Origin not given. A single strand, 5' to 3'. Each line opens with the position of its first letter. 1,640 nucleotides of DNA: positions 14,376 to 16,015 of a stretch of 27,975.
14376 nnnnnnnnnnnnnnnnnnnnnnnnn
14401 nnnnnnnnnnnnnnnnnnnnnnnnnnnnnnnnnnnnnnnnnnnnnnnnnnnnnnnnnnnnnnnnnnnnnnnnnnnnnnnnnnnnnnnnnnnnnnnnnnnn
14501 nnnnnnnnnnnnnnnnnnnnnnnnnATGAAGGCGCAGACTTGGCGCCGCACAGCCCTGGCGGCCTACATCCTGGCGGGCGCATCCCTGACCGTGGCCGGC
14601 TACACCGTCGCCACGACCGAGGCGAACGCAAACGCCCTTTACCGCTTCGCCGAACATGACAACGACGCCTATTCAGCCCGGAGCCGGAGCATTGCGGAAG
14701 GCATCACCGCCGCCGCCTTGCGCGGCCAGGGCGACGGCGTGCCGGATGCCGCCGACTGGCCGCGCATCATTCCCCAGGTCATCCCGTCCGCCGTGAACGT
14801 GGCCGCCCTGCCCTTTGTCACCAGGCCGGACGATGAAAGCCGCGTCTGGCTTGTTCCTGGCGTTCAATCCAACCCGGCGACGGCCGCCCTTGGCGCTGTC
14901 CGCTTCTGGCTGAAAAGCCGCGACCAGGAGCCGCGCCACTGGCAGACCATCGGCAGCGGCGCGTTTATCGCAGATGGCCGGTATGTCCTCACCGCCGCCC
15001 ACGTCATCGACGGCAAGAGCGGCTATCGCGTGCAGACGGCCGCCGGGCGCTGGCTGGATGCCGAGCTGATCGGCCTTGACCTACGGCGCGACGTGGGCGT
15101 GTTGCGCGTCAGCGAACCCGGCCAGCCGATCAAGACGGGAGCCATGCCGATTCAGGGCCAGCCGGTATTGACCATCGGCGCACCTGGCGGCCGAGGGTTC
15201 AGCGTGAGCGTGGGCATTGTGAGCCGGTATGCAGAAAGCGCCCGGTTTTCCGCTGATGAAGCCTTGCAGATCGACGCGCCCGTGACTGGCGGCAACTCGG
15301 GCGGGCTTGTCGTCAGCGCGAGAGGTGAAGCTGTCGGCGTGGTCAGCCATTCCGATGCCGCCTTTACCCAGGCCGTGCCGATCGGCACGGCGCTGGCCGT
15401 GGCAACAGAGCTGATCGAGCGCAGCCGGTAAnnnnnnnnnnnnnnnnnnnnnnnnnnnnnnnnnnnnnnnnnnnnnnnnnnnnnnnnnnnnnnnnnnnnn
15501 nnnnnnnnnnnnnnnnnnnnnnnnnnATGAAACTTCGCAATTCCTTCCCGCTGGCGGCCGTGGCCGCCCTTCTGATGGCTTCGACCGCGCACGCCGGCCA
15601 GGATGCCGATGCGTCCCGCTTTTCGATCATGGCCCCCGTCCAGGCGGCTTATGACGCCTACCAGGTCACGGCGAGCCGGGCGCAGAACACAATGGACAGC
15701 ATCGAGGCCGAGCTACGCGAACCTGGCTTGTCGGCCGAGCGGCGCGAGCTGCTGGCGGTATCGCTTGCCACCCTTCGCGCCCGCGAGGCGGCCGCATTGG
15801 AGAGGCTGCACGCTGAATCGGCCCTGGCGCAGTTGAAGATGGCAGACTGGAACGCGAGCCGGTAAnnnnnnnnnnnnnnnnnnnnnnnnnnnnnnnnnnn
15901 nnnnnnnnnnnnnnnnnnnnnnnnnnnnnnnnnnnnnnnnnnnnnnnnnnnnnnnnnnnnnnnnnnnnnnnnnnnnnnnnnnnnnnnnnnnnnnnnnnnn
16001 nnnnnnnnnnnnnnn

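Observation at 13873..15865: Uncharacterised exported module downstream of the relaxase: orf120, a 73-aa membrane protein, an S1 serine protease and a secreted 112-aa protein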

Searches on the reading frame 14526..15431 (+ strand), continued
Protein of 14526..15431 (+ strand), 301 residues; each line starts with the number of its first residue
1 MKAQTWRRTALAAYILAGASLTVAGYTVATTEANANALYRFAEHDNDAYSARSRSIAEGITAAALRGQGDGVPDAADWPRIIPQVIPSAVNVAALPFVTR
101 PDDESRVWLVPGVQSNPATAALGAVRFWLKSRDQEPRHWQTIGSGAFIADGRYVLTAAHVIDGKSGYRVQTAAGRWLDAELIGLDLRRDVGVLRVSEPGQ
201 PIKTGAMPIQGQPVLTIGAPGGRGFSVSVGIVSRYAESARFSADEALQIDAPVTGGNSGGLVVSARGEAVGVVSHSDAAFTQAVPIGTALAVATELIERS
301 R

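Call 59: fold_search(model_id=the predicted structure, library=pdb)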
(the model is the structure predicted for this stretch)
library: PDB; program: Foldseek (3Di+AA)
matches with E <= 10: 1332; with E <= 0.001: 591
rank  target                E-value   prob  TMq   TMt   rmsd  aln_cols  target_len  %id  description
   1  8k2y_A                1.5e-16  1.00  0.56  0.58   2.3       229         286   29  Crystal structure of MucD (released 2023-11-29)
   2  8k2y_C                2.7e-16  1.00  0.55  0.60   3.1       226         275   30  Crystal structure of MucD (released 2023-11-29)
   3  8f0a_A                6.5e-16  1.00  0.55  0.55   3.0       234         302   23  Client-bound structure of a DegP trimer within a 12mer cage (released 2022-11-23)
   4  8k2y_B                7.3e-16  1.00  0.55  0.57   6.3       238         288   29  Crystal structure of MucD (released 2023-11-29)
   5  3pv5_A                7.7e-16  1.00  0.54  0.42   2.4       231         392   26  Structure of Legionella fallonii DegQ (N189G/P190G variant) (released 2011-06-15)
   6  3otp_F                1.1e-15  1.00  0.56  0.45   2.6       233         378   24  Crystal structure of the DegP dodecamer with a model substrate (released 2011-01-19)
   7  3otp_A                3.3e-15  1.00  0.55  0.44   2.9       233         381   24  Crystal structure of the DegP dodecamer with a model substrate (released 2011-01-19)
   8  3otp_E                3.3e-15  1.00  0.55  0.43   3.4       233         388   24  Crystal structure of the DegP dodecamer with a model substrate (released 2011-01-19)
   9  3mh6                  3.7e-15  1.00  0.56  0.43   2.5       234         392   23  HtrA proteases are activated by a conserved mechanism that can be triggered by distinct molecular cues (released 2010-06-30)
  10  3otp_C                4.0e-15  1.00  0.56  0.44   3.1       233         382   24  Crystal structure of the DegP dodecamer with a model substrate (released 2011-01-19)
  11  3otp_D                4.0e-15  1.00  0.55  0.43   3.3       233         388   23  Crystal structure of the DegP dodecamer with a model substrate (released 2011-01-19)
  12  7co7_D                4.4e-15  1.00  0.60  0.56   3.9       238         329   23  HtrA-type protease AlgWS227A with decapeptide (released 2021-03-10)
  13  3lgi_C                5.0e-15  1.00  0.57  0.78   6.3       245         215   23  Structure of the protease domain of DegS (DegS-deltaPDZ) at 1.65 A (released 2010-08-25)
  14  3pv3_A                5.2e-15  1.00  0.55  0.42   3.7       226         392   26  Structure of Legionella fallonii DegQ (S193A variant) (released 2011-06-15)
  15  3pv5_C                5.2e-15  1.00  0.54  0.43   2.7       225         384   27  Structure of Legionella fallonii DegQ (N189G/P190G variant) (released 2011-06-15)
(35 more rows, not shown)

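Call 85: search_protein_families(library=ncbifam, proteins=[L091:4138-4407:+, L091:4476-4823:+, L091:1028-1723:+, L091:1733-2338:+, L091:6632-7564:-], max_evalue=0.01)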
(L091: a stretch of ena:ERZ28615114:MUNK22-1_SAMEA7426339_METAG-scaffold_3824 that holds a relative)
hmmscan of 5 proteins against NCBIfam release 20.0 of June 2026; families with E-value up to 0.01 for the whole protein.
L091:4138-4407:+ (89 aa): 0 families

L091:4476-4823:+ (115 aa): 0 families

L091:1028-1723:+ (231 aa): 1 family
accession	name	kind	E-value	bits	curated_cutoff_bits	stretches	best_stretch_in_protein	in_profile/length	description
NF041292.1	StbB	subfamily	4.3e-98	327.4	200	1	1-229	1-233/233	StbB family protein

L091:1733-2338:+ (201 aa): 1 family
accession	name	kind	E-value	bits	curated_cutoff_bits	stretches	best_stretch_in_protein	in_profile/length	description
NF058540.1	Ncarbamyl_ErtE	equivalog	0.0027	16.4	520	1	43-133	280-371/418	N-carbamyl-l-glutamate amidohydrolase ErtE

L091:6632-7564:- (310 aa): 3 families
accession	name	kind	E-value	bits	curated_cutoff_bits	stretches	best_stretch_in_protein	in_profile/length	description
TIGR02168.1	SMC_prok_B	equivalog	3e-06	25.3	567.35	1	67-292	736-960/1181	chromosome segregation protein SMC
TIGR02169.1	SMC_prok_A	equivalog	0.00071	17.4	729.4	1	52-282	266-496/1165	chromosome segregation protein SMC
NF041035.1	Rad50_Halo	equivalog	0.002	16.6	1000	1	86-299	204-411/883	DNA double-strand break repair ATPase Rad50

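Call 101: search_dna_similar(query=P0041, collection=plasmids, mode=protein, max_rows=25, max_evalue=1e-25)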
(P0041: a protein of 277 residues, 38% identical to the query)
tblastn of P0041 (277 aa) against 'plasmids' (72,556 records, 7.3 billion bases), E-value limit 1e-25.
Records with a match: 152; places in all: 155; records where one place covers at least 80% of the query: 151.
Best place of each record, by identity: <60% 152.
By first word of the organism name: Ralstonia 136; Pseudomonas 9; Achromobacter 2; Aeromonas 2; Enterobacter 1; Alcaligenes 1; Klebsiella 1.
By predicted mobility (MOB-suite, as given by PLSDB): mobilizable 103; non-mobilizable 33; conjugative 16.
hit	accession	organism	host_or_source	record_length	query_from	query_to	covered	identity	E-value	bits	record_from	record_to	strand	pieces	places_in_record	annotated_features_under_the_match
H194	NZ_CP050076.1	Enterobacter kobei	cell culture,water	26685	22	265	88%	39.1%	5e-29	122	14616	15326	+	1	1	serine protease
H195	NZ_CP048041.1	Alcaligenes faecalis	Homo sapiens,urine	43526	22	265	88%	38.7%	1e-28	121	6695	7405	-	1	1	serine protease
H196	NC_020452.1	Pseudomonas aeruginosa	blood culture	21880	22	265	88%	38.6%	8e-29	122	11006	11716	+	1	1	serine protease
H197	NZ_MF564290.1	Pseudomonas putida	-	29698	22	265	88%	38.6%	1e-28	122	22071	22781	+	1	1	serine protease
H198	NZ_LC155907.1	Achromobacter xylosoxidans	-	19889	22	263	87%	38.6%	2e-28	121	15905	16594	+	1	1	serine protease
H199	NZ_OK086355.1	Pseudomonas aeruginosa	-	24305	22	263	87%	38.6%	2e-28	121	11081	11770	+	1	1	serine protease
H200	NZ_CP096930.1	Pseudomonas aeruginosa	Homo sapiens,broncholveolr lvge fluid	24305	22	263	87%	38.6%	2e-28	121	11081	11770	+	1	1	serine protease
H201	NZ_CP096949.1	Pseudomonas aeruginosa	Homo sapiens,broncholveolr lvge fluid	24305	22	263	87%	38.6%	2e-28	121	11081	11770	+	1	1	serine protease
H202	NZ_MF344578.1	Pseudomonas aeruginosa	-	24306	22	263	87%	38.6%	2e-28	121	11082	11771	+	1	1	serine protease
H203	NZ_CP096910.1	Pseudomonas aeruginosa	Homo sapiens,Sputum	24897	22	263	87%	38.6%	2e-28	121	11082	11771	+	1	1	serine protease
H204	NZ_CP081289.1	Pseudomonas aeruginosa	Homo sapiens,cell culture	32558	22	263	87%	38.6%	2e-28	121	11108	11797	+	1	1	serine protease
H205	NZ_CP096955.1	Pseudomonas aeruginosa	Homo sapiens,Airway lavage fluid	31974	22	263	87%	38.6%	2e-28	120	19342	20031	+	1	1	serine protease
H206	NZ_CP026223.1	Aeromonas sp. ASNIH3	-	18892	22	257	85%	39.3%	1e-28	122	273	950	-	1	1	serine protease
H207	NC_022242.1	Achromobacter denitrificans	-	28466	22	265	88%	37.8%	4e-28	120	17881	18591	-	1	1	serine protease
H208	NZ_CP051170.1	Ralstonia pseudosolanacearum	Whole organism,potato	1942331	19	253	85%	39.1%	2e-29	124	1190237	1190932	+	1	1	none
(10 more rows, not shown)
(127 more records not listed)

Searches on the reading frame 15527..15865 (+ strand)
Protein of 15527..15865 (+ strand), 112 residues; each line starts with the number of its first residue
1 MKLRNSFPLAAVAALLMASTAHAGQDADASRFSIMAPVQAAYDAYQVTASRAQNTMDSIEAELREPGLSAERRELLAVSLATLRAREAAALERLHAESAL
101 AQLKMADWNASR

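Call 3: search_protein_families(library=pfam, proteins=[window:15527-15865:+], max_evalue=0.1)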
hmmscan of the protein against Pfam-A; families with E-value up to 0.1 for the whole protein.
window:15527-15865:+ (112 aa): 2 families
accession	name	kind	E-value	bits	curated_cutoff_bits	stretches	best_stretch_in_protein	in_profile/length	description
PF15188.11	CCDC-167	-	0.049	14.3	27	1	46-86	10-50/84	Coiled-coil domain-containing protein 167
PF13158.11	DUF3993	-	0.058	14.1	22.4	1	11-63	7-58/118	Protein of unknown function (DUF3993)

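Call 4: search_protein_families(library=ncbifam, proteins=[window:15527-15865:+], max_evalue=0.1)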
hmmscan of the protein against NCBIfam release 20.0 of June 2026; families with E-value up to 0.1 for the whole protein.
window:15527-15865:+ (112 aa): 0 families

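Call 43: find_homologous_proteins(query=window:15527-15865:+, max_evalue=0.01)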
Query window:15527-15865:+ (112 aa): 58 proteins with E <= 0.01 among 292 candidates.
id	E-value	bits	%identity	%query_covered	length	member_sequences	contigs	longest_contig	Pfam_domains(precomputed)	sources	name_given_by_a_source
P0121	4.6e-57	208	97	100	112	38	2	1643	-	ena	-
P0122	7.4e-57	207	97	100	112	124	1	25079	-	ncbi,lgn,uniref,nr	ncbi:hypothetical protein [Pseudomonas putida]|uniref:Uncharacterized protein n=1 Tax=Pseudomonas pu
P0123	6.2e-53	195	96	100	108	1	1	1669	-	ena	-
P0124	8.6e-52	191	91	100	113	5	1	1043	-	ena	-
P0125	2.1e-51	190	100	90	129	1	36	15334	-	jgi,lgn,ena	-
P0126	2.3e-51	190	100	90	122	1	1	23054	-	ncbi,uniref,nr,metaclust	ncbi:TPA: hypothetical protein VDT24_005565 [Pseudomonas aeruginosa]|uniref:Uncharacterized protein 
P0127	4.2e-51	189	100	90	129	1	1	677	-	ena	-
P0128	7.6e-51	188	92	97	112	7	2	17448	-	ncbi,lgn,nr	ncbi:hypothetical protein JTM61_32345 [Pseudomonas aeruginosa]|nr:hypothetical protein [Pseudomonas 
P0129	8.7e-50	185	88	100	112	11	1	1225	-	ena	-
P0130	1.3e-49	184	84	100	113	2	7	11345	-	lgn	-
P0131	3.0e-48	180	87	100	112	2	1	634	-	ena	-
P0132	4.7e-48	179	87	97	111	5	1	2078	-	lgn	-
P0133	5.2e-48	179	86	100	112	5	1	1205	-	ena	-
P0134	2.8e-47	177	87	97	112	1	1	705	-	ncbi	-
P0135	3.8e-47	176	89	100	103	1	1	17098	-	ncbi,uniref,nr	ncbi:hypothetical protein J2T26_004625 [Citrobacter farmeri]|uniref:hypothetical protein n=1 Tax=Cit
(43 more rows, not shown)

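Call 48: search_protein_families(library=padloc, proteins=[window:15527-15865:+], max_evalue=0.1)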
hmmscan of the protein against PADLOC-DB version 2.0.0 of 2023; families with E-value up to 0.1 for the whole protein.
window:15527-15865:+ (112 aa): 0 families

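Call 49: search_protein_families(library=phrogs, proteins=[window:15527-15865:+], max_evalue=0.1)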
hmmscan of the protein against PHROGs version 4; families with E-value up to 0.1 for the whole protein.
window:15527-15865:+ (112 aa): 0 families

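Call 65: search_solved_structures(query=A5, max_evalue=1)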
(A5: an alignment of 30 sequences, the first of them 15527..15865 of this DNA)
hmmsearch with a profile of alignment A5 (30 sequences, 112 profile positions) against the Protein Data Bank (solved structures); distinct sequences matched with E-value up to 1: 0.

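Call 69: predict_structure(alignment_id=A5)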
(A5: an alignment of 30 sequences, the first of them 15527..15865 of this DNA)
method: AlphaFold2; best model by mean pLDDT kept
length: 112 residues; sequences in the alignment: 30
mean_pLDDT: 85.2   pTM: 0.63
mean pLDDT of the five models: 85.2, 83.9, 83.3, 82.5, 81.8
residues with pLDDT >= 90: 77; 70-90: 9; 50-70: 22; < 50: 4
segments of 3 or more residues with pLDDT < 50: 1-3
pLDDT, mean of each block of 10 residues (from residue 1): 49 57 71 93 95 95 95 97 96 97 93 77
secondary structure, 60 per line:
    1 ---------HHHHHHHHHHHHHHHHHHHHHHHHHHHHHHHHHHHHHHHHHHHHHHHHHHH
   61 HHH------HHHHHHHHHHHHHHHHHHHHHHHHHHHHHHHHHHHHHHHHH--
elements in order: H10-63 H70-110

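Call 71: fold_search(model_id=the predicted structure, library=pdb)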
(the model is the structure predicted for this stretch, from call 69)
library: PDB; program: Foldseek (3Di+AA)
matches with E <= 10: 547; with E <= 0.001: 0
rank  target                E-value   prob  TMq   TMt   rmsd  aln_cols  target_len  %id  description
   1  8zak_B                3.3e-01  0.96  0.53  0.27   7.5       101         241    9  Crystal structure of the channel protein CorA from Campylobacter jejuni in complex with Ni2+ (released 2024-06-19)
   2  4bne_A                3.7e-01  0.60  0.35  0.17   6.3        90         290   16  Pacsin2 Interacts with Membranes and Actin-Filaments (released 2014-05-14)
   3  8zah_A                4.2e-01  0.93  0.52  0.25   7.5       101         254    9  Crystal structure of the channel protein CorA from Campylobacter jejuni (released 2024-06-19)
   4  2f1m_D                5.1e-01  0.90  0.46  0.26   3.5        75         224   16  Conformational flexibility in the multidrug efflux system protein AcrA (released 2006-03-21)
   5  6dmp_MODEL_1_A        5.7e-01  0.82  0.46  0.59   3.3        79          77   18  De Novo Design of a Protein Heterodimer with Specificity Mediated by Hydrogen Bond Networks (released 2018-12-19)
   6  4bne_B                5.7e-01  0.51  0.35  0.17   6.3        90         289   16  Pacsin2 Interacts with Membranes and Actin-Filaments (released 2014-05-14)
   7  6dkm_C                6.5e-01  0.90  0.46  0.63   2.8        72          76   21  DHD131 (released 2018-12-19)
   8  9had_A                6.5e-01  0.47  0.38  0.37  24.9       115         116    9  Der f 21 dust mite allergen with computationally designed DerF21_b10 binder (released 2024-12-18)
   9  4mh6                  6.9e-01  0.97  0.64  0.46   5.3        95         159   17  2.8 Angstrom Crystal Structure of Type III Secretion Protein YscO from Vibrio parahaemolyticus (released 2013-09-11)
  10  7xnj_A                6.9e-01  0.96  0.43  0.67   2.0        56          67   21  Stress Response Facilitator A SrfA (released 2023-05-03)
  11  8a1g_A                6.9e-01  0.84  0.51  0.29   4.0        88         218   14  Structure of the SNX1-SNX5 complex (released 2023-06-14)
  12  2q0o_D                7.4e-01  0.98  0.56  0.71   1.9        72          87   14  Crystal structure of an anti-activation complex in bacterial quorum sensing (released 2007-09-25)
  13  2q0o_C                7.4e-01  0.97  0.56  0.71   1.8        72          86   14  Crystal structure of an anti-activation complex in bacterial quorum sensing (released 2007-09-25)
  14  9a2v_MODEL_1_A        7.8e-01  0.82  0.45  0.15   3.8        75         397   16  Model of E. coli AcrA by in-cell photo-crosslinking MS and deep learning (released 2023-02-24)
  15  2f1m_A                7.8e-01  0.69  0.42  0.24   3.9        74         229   15  Conformational flexibility in the multidrug efflux system protein AcrA (released 2006-03-21)
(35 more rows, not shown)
